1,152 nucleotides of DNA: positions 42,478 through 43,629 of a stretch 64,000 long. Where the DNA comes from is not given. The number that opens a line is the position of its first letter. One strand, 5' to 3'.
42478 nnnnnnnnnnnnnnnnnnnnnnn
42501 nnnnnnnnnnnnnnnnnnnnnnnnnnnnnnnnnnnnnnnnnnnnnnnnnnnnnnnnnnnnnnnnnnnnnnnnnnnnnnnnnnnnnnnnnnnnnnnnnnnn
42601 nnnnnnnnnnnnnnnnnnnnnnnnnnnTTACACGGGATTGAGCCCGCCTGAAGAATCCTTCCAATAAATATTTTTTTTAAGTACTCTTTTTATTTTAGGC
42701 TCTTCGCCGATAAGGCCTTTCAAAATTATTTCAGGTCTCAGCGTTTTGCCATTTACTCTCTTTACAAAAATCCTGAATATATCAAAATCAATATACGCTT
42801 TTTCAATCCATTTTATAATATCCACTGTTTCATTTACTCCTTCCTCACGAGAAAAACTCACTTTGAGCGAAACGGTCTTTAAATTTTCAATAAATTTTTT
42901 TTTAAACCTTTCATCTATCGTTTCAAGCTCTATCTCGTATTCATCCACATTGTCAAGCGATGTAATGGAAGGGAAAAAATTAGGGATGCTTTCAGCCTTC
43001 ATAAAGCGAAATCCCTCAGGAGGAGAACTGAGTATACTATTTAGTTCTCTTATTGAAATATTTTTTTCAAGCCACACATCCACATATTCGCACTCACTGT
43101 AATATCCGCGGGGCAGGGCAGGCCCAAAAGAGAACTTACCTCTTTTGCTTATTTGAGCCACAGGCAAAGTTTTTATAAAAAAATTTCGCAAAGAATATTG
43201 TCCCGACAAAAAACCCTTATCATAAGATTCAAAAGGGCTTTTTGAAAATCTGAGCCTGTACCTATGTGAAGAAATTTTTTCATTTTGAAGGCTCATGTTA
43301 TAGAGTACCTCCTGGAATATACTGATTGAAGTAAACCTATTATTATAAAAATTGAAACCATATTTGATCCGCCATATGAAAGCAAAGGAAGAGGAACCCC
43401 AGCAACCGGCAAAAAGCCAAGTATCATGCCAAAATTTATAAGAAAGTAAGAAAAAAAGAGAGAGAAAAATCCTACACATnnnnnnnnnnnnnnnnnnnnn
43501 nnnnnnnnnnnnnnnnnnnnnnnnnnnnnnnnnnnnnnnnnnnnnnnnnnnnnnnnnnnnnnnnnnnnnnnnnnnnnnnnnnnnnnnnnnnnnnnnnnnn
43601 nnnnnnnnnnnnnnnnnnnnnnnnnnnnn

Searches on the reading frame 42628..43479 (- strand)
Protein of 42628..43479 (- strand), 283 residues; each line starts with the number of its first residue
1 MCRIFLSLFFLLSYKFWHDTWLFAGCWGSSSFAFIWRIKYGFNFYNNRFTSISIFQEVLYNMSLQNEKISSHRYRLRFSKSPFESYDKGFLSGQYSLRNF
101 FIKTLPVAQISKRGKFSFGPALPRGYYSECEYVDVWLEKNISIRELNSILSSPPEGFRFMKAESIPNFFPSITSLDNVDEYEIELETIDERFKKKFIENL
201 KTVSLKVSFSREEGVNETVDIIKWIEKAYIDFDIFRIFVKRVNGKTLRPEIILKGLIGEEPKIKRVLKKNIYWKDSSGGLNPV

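Call 40: search_protein_families(library=pfam, proteins=[window:42628-43479:-], max_evalue=0.00001)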
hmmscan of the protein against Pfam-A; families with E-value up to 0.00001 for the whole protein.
window:42628-43479:- (283 aa): 1 family
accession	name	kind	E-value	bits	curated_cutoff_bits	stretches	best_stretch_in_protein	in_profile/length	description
PF10105.14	DUF2344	-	1.4e-11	45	23.8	1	115-249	46-176/176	Uncharacterized protein conserved in bacteria (DUF2344)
